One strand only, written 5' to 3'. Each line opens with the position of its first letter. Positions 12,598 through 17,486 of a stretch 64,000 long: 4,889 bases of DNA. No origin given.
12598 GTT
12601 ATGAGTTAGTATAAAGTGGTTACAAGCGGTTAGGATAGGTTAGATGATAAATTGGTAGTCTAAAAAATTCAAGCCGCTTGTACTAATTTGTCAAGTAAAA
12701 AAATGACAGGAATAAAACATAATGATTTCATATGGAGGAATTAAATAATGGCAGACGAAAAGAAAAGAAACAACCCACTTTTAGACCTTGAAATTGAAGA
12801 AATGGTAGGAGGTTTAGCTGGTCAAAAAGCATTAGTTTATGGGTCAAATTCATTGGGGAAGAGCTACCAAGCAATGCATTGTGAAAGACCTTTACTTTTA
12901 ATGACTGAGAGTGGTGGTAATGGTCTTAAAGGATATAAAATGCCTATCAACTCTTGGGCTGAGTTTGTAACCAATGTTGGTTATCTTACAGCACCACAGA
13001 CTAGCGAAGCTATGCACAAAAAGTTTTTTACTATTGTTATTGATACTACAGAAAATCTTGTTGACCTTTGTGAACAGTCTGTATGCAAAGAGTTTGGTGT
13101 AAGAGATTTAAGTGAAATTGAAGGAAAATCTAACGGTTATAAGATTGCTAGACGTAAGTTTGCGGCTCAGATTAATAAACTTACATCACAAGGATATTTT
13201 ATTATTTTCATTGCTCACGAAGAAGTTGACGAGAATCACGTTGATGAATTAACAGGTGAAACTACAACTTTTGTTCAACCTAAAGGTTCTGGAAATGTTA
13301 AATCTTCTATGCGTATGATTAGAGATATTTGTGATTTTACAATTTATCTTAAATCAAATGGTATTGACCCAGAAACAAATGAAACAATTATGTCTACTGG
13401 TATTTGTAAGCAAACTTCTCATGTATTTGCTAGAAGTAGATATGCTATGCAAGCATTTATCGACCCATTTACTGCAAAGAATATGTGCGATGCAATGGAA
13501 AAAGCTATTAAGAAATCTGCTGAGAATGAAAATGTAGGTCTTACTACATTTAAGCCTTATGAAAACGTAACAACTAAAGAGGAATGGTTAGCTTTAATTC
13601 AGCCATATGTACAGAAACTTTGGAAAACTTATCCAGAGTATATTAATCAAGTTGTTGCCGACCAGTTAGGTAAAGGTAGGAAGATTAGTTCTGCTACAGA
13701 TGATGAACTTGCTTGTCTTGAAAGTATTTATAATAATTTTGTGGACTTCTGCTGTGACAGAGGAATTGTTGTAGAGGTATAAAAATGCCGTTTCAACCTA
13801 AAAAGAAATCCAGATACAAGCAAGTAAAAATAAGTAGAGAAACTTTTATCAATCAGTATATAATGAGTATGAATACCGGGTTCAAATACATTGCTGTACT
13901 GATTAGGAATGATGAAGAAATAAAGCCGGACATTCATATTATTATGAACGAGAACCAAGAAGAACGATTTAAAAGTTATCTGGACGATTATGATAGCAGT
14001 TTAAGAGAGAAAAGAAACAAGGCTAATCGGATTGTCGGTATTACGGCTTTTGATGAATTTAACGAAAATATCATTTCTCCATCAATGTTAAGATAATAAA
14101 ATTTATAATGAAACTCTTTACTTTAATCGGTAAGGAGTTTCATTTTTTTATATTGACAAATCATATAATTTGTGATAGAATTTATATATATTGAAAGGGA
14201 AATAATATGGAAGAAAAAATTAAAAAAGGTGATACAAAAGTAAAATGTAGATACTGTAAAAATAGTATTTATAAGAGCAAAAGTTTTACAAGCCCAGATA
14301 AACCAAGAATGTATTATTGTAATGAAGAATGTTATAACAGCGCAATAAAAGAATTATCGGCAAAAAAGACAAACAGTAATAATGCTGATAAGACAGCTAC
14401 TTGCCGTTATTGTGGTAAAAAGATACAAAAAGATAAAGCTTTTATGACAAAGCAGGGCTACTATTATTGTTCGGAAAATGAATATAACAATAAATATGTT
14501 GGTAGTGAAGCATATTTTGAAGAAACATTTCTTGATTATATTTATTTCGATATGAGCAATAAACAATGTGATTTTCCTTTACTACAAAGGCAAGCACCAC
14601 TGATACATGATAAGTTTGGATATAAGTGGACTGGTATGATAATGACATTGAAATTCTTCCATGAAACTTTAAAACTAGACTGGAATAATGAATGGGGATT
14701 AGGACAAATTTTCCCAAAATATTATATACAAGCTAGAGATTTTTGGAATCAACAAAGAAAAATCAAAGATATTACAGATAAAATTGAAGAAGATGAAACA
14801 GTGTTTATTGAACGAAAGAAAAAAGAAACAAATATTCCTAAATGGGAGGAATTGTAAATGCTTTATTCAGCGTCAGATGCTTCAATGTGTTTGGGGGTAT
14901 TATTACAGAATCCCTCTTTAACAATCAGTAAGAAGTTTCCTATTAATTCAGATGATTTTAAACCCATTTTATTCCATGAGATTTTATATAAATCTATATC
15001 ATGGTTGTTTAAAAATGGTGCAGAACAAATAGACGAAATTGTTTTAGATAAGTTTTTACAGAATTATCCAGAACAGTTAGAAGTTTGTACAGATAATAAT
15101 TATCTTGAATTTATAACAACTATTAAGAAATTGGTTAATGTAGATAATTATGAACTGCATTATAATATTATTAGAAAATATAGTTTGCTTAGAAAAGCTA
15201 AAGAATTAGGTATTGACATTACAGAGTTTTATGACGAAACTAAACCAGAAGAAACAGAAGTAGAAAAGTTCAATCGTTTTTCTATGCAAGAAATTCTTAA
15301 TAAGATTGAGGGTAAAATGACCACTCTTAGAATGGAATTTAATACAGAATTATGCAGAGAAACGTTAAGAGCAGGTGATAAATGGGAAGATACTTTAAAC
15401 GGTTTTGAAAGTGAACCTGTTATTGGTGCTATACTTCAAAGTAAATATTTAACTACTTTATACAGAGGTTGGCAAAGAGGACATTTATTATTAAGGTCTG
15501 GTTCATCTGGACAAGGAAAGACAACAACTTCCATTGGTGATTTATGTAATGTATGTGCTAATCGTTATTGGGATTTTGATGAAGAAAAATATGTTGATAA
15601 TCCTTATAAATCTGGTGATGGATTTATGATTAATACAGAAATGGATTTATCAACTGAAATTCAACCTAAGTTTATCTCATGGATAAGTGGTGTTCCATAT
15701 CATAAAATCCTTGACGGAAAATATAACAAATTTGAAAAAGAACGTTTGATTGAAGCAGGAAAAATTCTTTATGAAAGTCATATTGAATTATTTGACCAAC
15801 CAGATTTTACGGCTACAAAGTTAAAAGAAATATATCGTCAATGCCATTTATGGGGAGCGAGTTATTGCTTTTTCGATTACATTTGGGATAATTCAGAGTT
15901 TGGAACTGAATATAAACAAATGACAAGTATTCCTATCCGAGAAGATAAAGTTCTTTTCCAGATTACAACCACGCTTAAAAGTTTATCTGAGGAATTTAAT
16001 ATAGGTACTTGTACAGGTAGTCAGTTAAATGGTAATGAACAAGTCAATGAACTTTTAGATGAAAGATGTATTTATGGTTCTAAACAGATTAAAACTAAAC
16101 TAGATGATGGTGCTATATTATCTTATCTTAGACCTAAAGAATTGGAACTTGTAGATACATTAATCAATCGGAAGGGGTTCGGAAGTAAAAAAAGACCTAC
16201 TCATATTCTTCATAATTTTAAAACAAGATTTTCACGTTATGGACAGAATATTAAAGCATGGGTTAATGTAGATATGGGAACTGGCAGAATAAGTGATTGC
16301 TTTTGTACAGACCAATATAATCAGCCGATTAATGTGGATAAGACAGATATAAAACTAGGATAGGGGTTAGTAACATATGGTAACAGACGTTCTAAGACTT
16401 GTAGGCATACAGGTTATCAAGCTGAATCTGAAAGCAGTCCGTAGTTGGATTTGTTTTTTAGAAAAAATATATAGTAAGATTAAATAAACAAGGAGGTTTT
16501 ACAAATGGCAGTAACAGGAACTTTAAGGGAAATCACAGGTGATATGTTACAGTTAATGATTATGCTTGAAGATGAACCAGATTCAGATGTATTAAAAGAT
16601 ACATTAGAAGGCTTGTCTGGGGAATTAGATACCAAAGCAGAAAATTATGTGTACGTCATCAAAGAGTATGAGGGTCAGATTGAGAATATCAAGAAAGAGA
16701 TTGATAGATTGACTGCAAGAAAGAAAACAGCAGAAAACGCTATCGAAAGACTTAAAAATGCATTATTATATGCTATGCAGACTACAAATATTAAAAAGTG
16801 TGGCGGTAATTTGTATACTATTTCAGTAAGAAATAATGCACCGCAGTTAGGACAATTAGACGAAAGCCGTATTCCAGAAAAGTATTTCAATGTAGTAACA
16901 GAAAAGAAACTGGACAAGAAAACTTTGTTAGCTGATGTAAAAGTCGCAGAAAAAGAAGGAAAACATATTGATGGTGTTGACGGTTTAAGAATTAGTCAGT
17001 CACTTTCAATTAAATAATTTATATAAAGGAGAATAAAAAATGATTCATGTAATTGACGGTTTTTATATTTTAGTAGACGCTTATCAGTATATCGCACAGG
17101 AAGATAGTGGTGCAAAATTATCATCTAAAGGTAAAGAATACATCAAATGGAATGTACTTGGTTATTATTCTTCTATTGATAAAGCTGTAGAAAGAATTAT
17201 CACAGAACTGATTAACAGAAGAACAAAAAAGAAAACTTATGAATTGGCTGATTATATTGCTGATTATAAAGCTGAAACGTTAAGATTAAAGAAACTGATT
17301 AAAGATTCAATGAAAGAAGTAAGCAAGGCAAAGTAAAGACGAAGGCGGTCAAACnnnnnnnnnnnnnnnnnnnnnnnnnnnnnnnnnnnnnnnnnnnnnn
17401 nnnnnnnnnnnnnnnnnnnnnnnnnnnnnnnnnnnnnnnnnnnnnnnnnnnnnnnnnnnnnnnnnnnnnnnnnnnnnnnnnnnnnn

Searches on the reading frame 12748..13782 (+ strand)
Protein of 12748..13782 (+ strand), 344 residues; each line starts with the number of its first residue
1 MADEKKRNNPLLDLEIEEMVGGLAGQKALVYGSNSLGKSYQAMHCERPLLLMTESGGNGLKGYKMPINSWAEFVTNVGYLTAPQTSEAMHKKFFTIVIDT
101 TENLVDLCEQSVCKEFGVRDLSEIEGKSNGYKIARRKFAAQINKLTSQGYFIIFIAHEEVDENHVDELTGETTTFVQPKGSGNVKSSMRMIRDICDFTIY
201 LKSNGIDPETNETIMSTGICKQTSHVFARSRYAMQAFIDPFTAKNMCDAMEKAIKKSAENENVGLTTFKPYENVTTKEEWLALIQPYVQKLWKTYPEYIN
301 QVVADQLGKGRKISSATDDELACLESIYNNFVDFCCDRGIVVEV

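Call 13: search_protein_families(library=pfam, proteins=[window:12748-13782:+], max_evalue=0.01)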
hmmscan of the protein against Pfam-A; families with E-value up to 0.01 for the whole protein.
window:12748-13782:+ (344 aa): 1 family
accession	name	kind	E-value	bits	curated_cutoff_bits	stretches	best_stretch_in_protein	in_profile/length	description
PF13479.12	AAA_24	-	1.7e-28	100.2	27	1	25-232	2-195/195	AAA domain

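Call 57: search_protein_families(library=phrogs, proteins=[window:12748-13782:+], max_evalue=0.001)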
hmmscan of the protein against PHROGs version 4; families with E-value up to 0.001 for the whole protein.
window:12748-13782:+ (344 aa): 2 families
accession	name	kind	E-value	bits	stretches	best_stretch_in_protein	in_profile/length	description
phrog_124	-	DNA, RNA and nucleotide metabolism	4.8e-31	109.5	1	24-317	42-309/382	Sak4-like ssDNA annealing protein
phrog_8097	-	DNA, RNA and nucleotide metabolism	6.1e-07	29.5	1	30-266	265-496/598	exonuclease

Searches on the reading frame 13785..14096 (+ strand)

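Call 57: search_protein_families(library=phrogs, proteins=[window:13785-14096:+], max_evalue=0.001)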
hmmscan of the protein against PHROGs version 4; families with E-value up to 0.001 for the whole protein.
window:13785-14096:+ (103 aa): 2 families
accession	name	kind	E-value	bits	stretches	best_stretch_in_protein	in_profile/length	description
phrog_3915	-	unknown function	5.3e-06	27.2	1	19-94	5-80/86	-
phrog_34936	-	unknown function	1.3e-05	26.1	1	24-93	9-81/195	-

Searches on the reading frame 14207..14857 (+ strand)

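Call 13: search_protein_families(library=pfam, proteins=[window:14207-14857:+], max_evalue=0.01)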
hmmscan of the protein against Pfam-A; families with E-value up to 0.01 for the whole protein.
window:14207-14857:+ (216 aa): 3 families
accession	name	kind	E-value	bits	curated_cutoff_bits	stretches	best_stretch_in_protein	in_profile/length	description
PF02892.21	zf-BED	-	5.5e-05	23.5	20.6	0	61-75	14-28/44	BED zinc finger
PF06467.20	zf-FCS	-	0.00022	21.4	22.4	0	61-90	2-33/39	MYM-type Zinc finger with FCS sequence motif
PF01246.26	Ribosomal_L24e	-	0.0077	16.9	27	0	13-54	5-48/66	Ribosomal protein L24e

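Call 57: search_protein_families(library=phrogs, proteins=[window:14207-14857:+], max_evalue=0.001)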
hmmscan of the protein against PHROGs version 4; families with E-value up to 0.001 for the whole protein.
window:14207-14857:+ (216 aa): 1 family
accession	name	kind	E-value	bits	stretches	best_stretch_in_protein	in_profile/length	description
phrog_4680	-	unknown function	1.4e-15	58.6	1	64-207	5-147/164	-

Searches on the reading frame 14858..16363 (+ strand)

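Call 13: search_protein_families(library=pfam, proteins=[window:14858-16363:+], max_evalue=0.01)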
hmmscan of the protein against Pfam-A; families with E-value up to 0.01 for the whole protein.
window:14858-16363:+ (501 aa): 1 family
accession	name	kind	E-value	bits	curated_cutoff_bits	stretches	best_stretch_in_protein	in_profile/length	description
PF03796.21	DnaB_C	-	2.2e-09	37.5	27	1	198-393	9-181/255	DnaB-like helicase C terminal domain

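Call 57: search_protein_families(library=phrogs, proteins=[window:14858-16363:+], max_evalue=0.001)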
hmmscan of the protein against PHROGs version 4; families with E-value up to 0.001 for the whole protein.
window:14858-16363:+ (501 aa): 1 family
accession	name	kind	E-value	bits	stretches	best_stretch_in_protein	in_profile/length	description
phrog_19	-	DNA, RNA and nucleotide metabolism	1.6e-37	130.6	1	11-489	167-588/621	DnaB-like replicative helicase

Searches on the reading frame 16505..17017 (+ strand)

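Call 57: search_protein_families(library=phrogs, proteins=[window:16505-17017:+], max_evalue=0.001)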
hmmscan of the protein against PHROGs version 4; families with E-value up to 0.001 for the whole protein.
window:16505-17017:+ (170 aa): 2 families
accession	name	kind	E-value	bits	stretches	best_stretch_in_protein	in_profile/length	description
phrog_253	-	DNA, RNA and nucleotide metabolism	1.9e-41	142.7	1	5-168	7-165/169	Mu Gam-like end protection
phrog_434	-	DNA, RNA and nucleotide metabolism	0.0001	22.6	1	56-134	271-336/372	RecE-like recombination exonuclease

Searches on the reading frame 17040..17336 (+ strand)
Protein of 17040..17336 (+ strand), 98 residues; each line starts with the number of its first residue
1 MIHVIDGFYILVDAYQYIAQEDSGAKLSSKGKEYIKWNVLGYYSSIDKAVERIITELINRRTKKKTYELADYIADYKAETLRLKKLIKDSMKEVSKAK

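Call 57: search_protein_families(library=phrogs, proteins=[window:17040-17336:+], max_evalue=0.001)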
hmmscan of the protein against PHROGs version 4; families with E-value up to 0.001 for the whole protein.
window:17040-17336:+ (98 aa): 1 family
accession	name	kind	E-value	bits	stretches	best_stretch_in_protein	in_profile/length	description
phrog_154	-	DNA, RNA and nucleotide metabolism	2.1e-09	38.5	1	2-96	8-94/112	replication initiation protein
